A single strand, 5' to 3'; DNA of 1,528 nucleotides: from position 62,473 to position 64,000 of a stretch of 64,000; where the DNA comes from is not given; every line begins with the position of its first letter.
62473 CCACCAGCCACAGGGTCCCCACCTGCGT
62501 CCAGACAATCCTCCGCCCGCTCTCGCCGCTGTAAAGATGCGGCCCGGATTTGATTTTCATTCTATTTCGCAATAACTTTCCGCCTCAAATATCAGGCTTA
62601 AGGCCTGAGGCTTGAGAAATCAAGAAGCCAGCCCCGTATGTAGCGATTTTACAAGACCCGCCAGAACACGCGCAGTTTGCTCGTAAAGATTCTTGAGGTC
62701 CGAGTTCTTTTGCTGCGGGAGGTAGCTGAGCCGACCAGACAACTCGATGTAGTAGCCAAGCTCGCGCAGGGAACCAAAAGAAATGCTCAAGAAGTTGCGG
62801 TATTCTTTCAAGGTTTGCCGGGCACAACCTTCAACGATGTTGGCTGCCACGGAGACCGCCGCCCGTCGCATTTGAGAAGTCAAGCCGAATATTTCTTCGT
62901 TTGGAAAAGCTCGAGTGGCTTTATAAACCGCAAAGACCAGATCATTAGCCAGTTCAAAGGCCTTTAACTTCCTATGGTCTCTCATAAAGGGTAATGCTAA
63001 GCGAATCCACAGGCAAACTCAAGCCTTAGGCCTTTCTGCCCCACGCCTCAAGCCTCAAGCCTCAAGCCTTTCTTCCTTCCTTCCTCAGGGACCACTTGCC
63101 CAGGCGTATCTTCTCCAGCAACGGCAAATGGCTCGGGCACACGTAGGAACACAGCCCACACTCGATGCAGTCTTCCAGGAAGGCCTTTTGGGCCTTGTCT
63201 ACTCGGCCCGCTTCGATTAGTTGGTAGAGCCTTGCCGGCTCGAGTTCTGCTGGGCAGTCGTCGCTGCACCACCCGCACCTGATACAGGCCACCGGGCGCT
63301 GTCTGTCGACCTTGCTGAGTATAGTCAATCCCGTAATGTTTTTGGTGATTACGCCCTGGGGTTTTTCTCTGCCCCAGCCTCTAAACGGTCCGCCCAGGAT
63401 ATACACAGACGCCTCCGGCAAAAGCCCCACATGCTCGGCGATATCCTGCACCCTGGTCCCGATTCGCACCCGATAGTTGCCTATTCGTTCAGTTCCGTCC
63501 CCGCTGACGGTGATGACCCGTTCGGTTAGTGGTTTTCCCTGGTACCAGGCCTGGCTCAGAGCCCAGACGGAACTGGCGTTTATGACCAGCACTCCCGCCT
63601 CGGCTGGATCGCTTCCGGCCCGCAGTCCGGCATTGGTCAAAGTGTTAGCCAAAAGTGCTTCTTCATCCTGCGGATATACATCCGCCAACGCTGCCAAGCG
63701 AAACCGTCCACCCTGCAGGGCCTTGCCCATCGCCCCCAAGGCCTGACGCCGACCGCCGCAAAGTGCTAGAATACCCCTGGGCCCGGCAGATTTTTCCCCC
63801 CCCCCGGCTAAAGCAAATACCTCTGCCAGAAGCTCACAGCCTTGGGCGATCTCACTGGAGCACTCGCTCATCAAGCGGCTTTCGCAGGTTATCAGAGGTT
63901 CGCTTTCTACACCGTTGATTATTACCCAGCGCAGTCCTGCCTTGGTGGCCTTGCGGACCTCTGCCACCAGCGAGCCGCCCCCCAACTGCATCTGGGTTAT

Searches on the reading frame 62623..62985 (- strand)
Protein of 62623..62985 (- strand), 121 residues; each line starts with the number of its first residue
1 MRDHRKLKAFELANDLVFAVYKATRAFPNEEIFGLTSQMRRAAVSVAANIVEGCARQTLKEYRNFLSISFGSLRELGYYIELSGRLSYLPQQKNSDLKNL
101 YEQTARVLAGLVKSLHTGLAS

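Call 33: search_protein_families(library=pfam, proteins=[window:62623-62985:-])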
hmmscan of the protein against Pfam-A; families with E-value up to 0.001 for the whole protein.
window:62623-62985:- (121 aa): 2 families
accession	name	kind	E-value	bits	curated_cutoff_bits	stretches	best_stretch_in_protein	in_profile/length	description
PF05635.17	23S_rRNA_IVP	-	1.7e-31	109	33.8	1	5-109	1-105/106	23S rRNA-intervening sequence protein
PF22296.2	bAvd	-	0.00023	22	40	1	14-114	8-106/107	bAvd-like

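Call 89: find_homologous_proteins(query=window:62623-62985:-, max_evalue=1e-20)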
Query window:62623-62985:- (121 aa): 4329 proteins with E <= 1e-20 among 5152 candidates; the best 120 are listed.
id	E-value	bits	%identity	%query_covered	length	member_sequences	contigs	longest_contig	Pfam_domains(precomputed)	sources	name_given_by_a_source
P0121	8.2e-64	230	93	100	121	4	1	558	PF05635.18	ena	-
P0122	4.4e-62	225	89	100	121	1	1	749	PF22296.3,PF05635.18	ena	-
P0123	1.1e-56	207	83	100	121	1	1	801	PF22296.3,PF05635.18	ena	-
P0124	5.1e-54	199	79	100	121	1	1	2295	PF22296.3,PF05635.18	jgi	jgi:four helix bundle protein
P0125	1.4e-47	178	71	97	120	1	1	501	PF22296.3,PF05635.18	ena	-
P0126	9.4e-47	176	73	96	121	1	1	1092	PF22296.3,PF05635.18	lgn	-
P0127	6.6e-46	173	70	95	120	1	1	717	PF22296.3,PF05635.18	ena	-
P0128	5.0e-45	170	70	97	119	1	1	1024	PF22296.3,PF05635.18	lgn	-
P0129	6.2e-45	170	71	95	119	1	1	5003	PF05635.18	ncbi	-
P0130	4.7e-44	167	70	97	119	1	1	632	PF22296.3,PF05635.18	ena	-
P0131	1.2e-43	166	68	95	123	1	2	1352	PF22296.3,PF05635.18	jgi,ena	-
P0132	1.3e-43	165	71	95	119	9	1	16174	PF22296.3,PF05635.18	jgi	jgi:four helix bundle protein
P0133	2.1e-43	165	66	98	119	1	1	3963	PF05635.18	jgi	jgi:four helix bundle protein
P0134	3.9e-43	164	70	95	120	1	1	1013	PF05635.18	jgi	jgi:four helix bundle protein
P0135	3.9e-43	164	67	99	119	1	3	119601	PF22296.3,PF05635.18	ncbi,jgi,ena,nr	ncbi:MAG TPA: four helix bundle protein [bacterium]|nr:four helix bundle protein [bacterium]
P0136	3.9e-43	164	70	95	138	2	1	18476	PF22296.3,PF05635.18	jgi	jgi:four helix bundle protein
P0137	8.6e-43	163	65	95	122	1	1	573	PF22296.3,PF05635.18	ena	-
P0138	1.1e-42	163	68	95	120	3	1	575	PF22296.3,PF05635.18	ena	-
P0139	1.6e-42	162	69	95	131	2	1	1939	PF05635.18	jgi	-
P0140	2.3e-42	161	66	96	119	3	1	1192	PF22296.3,PF05635.18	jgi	jgi:four helix bundle protein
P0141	3.9e-42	161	69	95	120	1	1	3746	PF22296.3,PF05635.18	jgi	-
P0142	4.6e-42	160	66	98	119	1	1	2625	PF05635.18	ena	-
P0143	6.3e-42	160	68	98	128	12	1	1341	PF05635.18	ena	-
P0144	7.1e-42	160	68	97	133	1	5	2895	PF22296.3,PF05635.18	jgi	jgi:four helix bundle protein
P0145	1.1e-41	159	67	95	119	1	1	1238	PF22296.3,PF05635.18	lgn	-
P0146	1.3e-41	159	66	95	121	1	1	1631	PF22296.3,PF05635.18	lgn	-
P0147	1.5e-41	159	68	95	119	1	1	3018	PF22296.3,PF05635.18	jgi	-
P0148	1.5e-41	159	68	94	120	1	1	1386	PF22296.3,PF05635.18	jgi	jgi:four helix bundle protein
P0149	1.8e-41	159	68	95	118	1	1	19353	PF22296.3,PF05635.18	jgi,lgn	jgi:four helix bundle protein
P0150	1.8e-41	159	66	95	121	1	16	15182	PF22296.3,PF05635.18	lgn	-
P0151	2.4e-41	158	65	96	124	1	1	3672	PF22296.3,PF05635.18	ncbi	ncbi:MAG: four helix bundle protein [Phycisphaeraceae bacterium]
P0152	2.7e-41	158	69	95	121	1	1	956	PF22296.3,PF05635.18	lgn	-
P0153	2.8e-41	158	65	95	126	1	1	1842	PF22296.3,PF05635.18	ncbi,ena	-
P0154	3.0e-41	158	66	95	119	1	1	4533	PF22296.3,PF05635.18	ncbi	-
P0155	5.5e-41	157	64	97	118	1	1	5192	PF22296.3,PF05635.18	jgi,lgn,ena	-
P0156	5.7e-41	157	63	95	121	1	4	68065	PF22296.3,PF05635.18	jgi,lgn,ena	jgi:four helix bundle protein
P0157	6.2e-41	157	68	95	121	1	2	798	PF22296.3,PF05635.18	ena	-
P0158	1.8e-40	155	64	98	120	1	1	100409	PF22296.3,PF05635.18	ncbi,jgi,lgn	ncbi:MAG TPA: four helix bundle protein [Planctomycetota bacterium]|jgi:four helix bundle protein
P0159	2.0e-40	155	65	96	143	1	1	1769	PF22296.3,PF05635.18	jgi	jgi:four helix bundle protein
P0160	2.1e-40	155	63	96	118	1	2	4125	PF22296.3,PF05635.18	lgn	-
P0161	2.2e-40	155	67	95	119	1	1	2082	PF05635.18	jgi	jgi:four helix bundle protein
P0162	2.3e-40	155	66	96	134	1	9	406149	PF22296.3,PF05635.18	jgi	jgi:four helix bundle protein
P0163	2.4e-40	155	64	94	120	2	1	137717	PF22296.3,PF05635.18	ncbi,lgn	ncbi:MAG: four helix bundle protein [Planctomycetota bacterium]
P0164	2.8e-40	155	64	98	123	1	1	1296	PF22296.3,PF05635.18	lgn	-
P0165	3.0e-40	155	67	95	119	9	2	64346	PF22296.3,PF05635.18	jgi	-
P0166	3.1e-40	155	65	95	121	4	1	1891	PF05635.18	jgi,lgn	jgi:four helix bundle protein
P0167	3.6e-40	154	66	97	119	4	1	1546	PF22296.3,PF05635.18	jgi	jgi:four helix bundle protein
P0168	3.9e-40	154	64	95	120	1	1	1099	PF22296.3,PF05635.18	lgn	-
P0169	7.0e-40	153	66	94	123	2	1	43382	PF22296.3,PF05635.18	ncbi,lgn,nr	ncbi:MAG: four helix bundle protein [Planctomycetota bacterium]|nr:four helix bundle protein [Planct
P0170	9.1e-40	153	66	97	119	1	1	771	PF22296.3,PF05635.18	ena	-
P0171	1.1e-39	153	63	100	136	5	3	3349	PF05635.18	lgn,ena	-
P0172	1.1e-39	153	63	96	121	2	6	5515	PF05635.18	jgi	jgi:four helix bundle protein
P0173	1.2e-39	153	66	95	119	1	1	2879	PF22296.3,PF05635.18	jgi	jgi:four helix bundle protein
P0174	1.2e-39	153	67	95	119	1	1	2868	PF22296.3,PF05635.18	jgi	-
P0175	1.3e-39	153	63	95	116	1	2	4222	PF22296.3,PF05635.18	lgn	-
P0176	1.3e-39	153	63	95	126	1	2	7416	PF05635.18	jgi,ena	-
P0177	1.5e-39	152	64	95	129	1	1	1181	PF22296.3,PF05635.18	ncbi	-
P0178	2.2e-39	152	62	95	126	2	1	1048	PF05635.18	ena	-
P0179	2.3e-39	152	67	94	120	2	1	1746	PF22296.3,PF05635.18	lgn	-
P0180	2.9e-39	152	63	98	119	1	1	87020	PF22296.3,PF05635.18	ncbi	-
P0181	2.9e-39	151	62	96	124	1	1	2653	PF22296.3,PF05635.18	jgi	jgi:four helix bundle protein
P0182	3.3e-39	151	63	97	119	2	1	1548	PF22296.3,PF05635.18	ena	-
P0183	3.4e-39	151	63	95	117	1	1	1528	PF22296.3,PF05635.18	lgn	-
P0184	4.0e-39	151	65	95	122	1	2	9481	PF22296.3,PF05635.18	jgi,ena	-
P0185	4.7e-39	151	62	94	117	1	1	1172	PF05635.18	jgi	-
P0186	4.9e-39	151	63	95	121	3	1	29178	PF22296.3,PF05635.18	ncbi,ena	-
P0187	5.8e-39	151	63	95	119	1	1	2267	PF05635.18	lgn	-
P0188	7.5e-39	150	63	95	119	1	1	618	PF05635.18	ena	-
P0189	8.0e-39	150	63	95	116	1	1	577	PF22296.3,PF05635.18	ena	-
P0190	8.6e-39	150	64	95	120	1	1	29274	PF05635.18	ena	-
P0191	1.2e-38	149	65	95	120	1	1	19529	PF05635.18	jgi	jgi:four helix bundle protein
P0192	1.3e-38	149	64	96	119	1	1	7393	PF05635.18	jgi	-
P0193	1.4e-38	149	65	93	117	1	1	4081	PF22296.3,PF05635.18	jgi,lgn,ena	-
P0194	1.4e-38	149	63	95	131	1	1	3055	PF22296.3,PF05635.18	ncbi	-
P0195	1.4e-38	149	64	95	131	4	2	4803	PF22296.3,PF05635.18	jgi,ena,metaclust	metaclust:\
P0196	1.7e-38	149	65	95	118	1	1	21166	PF22296.3,PF05635.18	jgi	jgi:four helix bundle protein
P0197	1.8e-38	149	65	93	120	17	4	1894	PF22296.3,PF05635.18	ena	-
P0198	1.9e-38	149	61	95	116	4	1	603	PF05635.18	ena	-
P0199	1.9e-38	149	65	94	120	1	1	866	PF05635.18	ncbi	-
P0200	2.2e-38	149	63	95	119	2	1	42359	PF22296.3,PF05635.18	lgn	-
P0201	2.3e-38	149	62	95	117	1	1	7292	PF22296.3,PF05635.18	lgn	-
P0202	2.3e-38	149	60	95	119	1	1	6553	PF22296.3,PF05635.18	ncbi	-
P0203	2.5e-38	148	83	74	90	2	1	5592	PF05635.18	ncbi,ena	-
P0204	2.5e-38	148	62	95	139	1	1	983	PF22296.3,PF05635.18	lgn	-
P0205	2.5e-38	148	66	95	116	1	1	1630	PF22296.3,PF05635.18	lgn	-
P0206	2.6e-38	148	63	95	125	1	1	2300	PF22296.3,PF05635.18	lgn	-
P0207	2.9e-38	148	61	94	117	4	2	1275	PF22296.3,PF05635.18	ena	-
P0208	3.4e-38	148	62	95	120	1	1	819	PF05635.18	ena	-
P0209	3.9e-38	148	64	95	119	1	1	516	PF05635.18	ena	-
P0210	4.2e-38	148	63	95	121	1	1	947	PF05635.18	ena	-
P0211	4.9e-38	148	63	95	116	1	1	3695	PF05635.18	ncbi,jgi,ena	jgi:four helix bundle protein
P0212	5.3e-38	147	61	95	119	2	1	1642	PF22296.3,PF05635.18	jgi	jgi:four helix bundle protein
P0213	6.4e-38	147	62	98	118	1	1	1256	PF05635.18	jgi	-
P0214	6.9e-38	147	64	95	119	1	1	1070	PF05635.18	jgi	jgi:four helix bundle protein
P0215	7.5e-38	147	65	95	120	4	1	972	PF05635.18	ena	-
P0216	7.5e-38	147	62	95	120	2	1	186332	PF22296.3,PF05635.18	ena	-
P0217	8.2e-38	147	64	95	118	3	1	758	PF05635.18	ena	-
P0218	1.0e-37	147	62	95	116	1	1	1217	PF22296.3,PF05635.18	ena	-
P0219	1.1e-37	146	63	95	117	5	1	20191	PF22296.3,PF05635.18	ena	-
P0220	1.1e-37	146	61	98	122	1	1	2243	PF05635.18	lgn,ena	-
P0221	1.1e-37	146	64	98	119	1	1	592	PF05635.18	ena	-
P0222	1.2e-37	146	63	95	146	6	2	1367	PF22296.3,PF05635.18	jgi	jgi:four helix bundle protein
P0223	1.3e-37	146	60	95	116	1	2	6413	PF22296.3,PF05635.18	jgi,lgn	jgi:four helix bundle protein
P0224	1.5e-37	146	63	93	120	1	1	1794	PF05635.18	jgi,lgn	-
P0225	1.5e-37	146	61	97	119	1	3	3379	PF22296.3,PF05635.18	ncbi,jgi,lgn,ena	jgi:four helix bundle protein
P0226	1.7e-37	146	64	94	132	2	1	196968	PF05635.18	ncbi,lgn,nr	ncbi:MAG: four helix bundle protein [Phycisphaeraceae bacterium]|nr:MAG: four helix bundle protein [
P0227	1.8e-37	146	65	94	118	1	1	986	PF05635.18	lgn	-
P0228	2.1e-37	146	64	94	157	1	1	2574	PF22296.3,PF05635.18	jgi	-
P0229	2.4e-37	145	62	96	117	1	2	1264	PF05635.18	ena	-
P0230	2.8e-37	145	58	98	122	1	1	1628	PF22296.3,PF05635.18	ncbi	-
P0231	2.9e-37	145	60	100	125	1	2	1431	PF22296.3,PF05635.18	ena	-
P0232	3.0e-37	145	62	97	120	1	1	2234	PF22296.3,PF05635.18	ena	-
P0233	3.1e-37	145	63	98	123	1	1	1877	PF22296.3,PF05635.18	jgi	jgi:four helix bundle protein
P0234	3.3e-37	145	63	95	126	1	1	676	PF05635.18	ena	-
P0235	3.7e-37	145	63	95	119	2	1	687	PF22296.3,PF05635.18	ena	-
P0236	3.7e-37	145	63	95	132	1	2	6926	PF22296.3,PF05635.18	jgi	-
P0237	4.2e-37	145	65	95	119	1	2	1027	PF05635.18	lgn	-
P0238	5.0e-37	144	62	95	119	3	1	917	PF22296.3,PF05635.18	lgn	-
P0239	5.1e-37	144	60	97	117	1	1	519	PF22296.3,PF05635.18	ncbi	-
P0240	5.2e-37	144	61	96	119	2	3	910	PF22296.3,PF05635.18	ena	-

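Call 90: find_encoding_contigs(protein=P0124, flank=3000, max_places=3)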
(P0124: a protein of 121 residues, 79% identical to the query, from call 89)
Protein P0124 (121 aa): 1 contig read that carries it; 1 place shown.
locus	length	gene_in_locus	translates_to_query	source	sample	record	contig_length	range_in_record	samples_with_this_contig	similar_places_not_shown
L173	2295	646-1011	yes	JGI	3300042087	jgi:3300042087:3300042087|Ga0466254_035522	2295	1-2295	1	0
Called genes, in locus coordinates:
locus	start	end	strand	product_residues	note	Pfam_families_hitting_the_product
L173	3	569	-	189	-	?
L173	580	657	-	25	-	-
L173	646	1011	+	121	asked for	PF05635:23S_rRNA_IVP, PF22296:bAvd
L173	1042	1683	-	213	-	PF07638:Sigma70_ECF (weak), PF04542:Sigma70_r2, PF08281:Sigma70_r4_2, PF04545:Sigma70_r4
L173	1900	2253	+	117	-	PF01259:SAICAR_synt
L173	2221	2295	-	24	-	?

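Call 91: find_encoding_contigs(protein=P0123, flank=3000, max_places=3)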
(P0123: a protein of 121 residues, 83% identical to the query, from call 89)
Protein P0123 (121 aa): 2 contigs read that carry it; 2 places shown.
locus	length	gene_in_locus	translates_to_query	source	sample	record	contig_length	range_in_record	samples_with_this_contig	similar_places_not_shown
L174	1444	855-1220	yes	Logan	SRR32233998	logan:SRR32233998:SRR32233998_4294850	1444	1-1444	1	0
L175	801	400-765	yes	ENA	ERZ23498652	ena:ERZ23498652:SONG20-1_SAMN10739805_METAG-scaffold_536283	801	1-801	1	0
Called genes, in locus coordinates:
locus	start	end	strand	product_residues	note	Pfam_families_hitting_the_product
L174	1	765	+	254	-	?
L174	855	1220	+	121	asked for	PF05635:23S_rRNA_IVP, PF22296:bAvd (weak)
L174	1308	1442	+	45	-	?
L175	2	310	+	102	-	?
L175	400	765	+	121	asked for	PF05635:23S_rRNA_IVP, PF22296:bAvd (weak)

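Call 92: find_encoding_contigs(protein=P0203, flank=3000, max_places=3)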
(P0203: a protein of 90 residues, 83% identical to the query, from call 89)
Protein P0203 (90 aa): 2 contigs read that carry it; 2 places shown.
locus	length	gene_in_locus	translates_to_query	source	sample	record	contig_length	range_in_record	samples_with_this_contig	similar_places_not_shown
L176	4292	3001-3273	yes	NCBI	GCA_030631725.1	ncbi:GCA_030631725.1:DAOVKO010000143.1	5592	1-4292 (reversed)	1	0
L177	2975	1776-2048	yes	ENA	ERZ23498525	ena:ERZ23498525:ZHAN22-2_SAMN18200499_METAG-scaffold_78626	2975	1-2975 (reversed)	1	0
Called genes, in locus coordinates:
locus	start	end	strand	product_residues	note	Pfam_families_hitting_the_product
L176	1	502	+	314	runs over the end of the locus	PF01380:SIS, PF00571:CBS (weak)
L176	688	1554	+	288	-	PF00701:DHDPS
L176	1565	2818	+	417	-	PF00155:Aminotran_1_2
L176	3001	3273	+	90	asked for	PF05635:23S_rRNA_IVP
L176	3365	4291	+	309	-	?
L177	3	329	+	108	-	?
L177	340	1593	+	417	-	PF00155:Aminotran_1_2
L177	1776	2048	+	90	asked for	PF05635:23S_rRNA_IVP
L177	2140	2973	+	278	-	?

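Call 94: find_encoding_contigs(protein=P0163, flank=1500, max_places=2)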
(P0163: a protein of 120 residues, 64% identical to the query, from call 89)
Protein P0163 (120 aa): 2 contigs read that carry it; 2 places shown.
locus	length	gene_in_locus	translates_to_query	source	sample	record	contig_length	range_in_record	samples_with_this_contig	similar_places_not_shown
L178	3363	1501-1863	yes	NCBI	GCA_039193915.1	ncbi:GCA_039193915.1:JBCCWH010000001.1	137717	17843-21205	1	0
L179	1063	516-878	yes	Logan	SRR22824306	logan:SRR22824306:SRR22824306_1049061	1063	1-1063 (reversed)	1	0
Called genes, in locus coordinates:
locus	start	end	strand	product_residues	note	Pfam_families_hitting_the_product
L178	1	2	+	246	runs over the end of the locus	-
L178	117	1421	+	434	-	PF00109:ketoacyl-synt, PF02801:Ketoacyl-synt_C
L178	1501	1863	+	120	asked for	PF05635:23S_rRNA_IVP, PF22296:bAvd (weak)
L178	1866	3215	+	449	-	PF00109:ketoacyl-synt, PF02801:Ketoacyl-synt_C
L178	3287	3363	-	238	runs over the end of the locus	-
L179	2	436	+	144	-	?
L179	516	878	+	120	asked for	PF05635:23S_rRNA_IVP, PF22296:bAvd (weak)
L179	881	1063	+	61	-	?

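Call 95: find_encoding_contigs(protein=P0135, flank=1500, max_places=3)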
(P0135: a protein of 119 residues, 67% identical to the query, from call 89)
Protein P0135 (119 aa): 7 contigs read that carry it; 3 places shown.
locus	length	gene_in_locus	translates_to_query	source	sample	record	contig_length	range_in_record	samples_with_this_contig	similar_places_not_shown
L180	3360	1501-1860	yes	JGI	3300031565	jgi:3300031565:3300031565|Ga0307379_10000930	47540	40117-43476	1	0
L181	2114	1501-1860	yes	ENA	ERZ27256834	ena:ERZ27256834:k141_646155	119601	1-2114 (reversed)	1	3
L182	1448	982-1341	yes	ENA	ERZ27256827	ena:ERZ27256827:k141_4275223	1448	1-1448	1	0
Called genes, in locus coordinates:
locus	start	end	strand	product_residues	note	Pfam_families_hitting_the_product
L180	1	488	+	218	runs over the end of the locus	-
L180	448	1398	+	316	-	PF04055:Radical_SAM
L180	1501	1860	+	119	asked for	PF05635:23S_rRNA_IVP, PF22296:bAvd (weak)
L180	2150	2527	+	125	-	PF00072:Response_reg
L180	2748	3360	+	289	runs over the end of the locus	PF08242:Methyltransf_12 (faint), PF03705:CheR_N, PF01739:CheR, PF13649:Methyltransf_25 (faint)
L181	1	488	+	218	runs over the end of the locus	-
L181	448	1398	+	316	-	PF04055:Radical_SAM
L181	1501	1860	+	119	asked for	PF05635:23S_rRNA_IVP, PF22296:bAvd (weak)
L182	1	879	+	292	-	?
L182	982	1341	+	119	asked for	PF05635:23S_rRNA_IVP, PF22296:bAvd (weak)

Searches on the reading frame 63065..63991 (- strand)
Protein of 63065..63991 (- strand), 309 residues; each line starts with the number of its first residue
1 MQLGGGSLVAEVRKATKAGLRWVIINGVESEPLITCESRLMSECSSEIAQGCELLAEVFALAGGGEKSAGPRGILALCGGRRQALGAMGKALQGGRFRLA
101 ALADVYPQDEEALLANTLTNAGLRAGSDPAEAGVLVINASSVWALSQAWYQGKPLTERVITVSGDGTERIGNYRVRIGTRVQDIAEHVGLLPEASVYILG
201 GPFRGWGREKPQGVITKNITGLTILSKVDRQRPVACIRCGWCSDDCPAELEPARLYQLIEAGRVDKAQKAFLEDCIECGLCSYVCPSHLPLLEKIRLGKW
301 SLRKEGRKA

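Call 33: search_protein_families(library=pfam, proteins=[window:63065-63991:-])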
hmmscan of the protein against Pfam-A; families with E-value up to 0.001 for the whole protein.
window:63065-63991:- (309 aa): 10 families
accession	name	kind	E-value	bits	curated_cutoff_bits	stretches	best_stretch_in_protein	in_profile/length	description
PF01512.22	Complex1_51K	-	3.2e-16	60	31.2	1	13-145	19-148/150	Nuo51 FMN-binding domain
PF13534.11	Fer4_17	-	1.6e-09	38.6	22.2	1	235-289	1-60/61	4Fe-4S dicluster domain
PF13237.11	Fer4_10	-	2.4e-08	34.2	25.5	1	232-286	5-53/53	4Fe-4S dicluster domain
PF13183.11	Fer4_8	-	2.6e-08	34.7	27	1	235-288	4-67/68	4Fe-4S dicluster domain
PF13187.11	Fer4_9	-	6.4e-07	29.7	27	1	235-288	1-50/52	4Fe-4S dicluster domain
PF12838.12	Fer4_7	-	2.3e-06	28.4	27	1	236-287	2-50/52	4Fe-4S dicluster domain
PF00037.32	Fer4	-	3.7e-06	27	21.1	1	273-287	6-20/24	4Fe-4S binding domain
PF14697.11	Fer4_21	-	1.4e-05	25.5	35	1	235-286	7-52/59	4Fe-4S dicluster domain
PF13746.11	Fer4_18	-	0.00029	21.5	27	0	263-291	49-77/114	4Fe-4S dicluster domain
PF12797.12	Fer4_2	-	0.00064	20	24.5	0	272-287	7-22/22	4Fe-4S binding domain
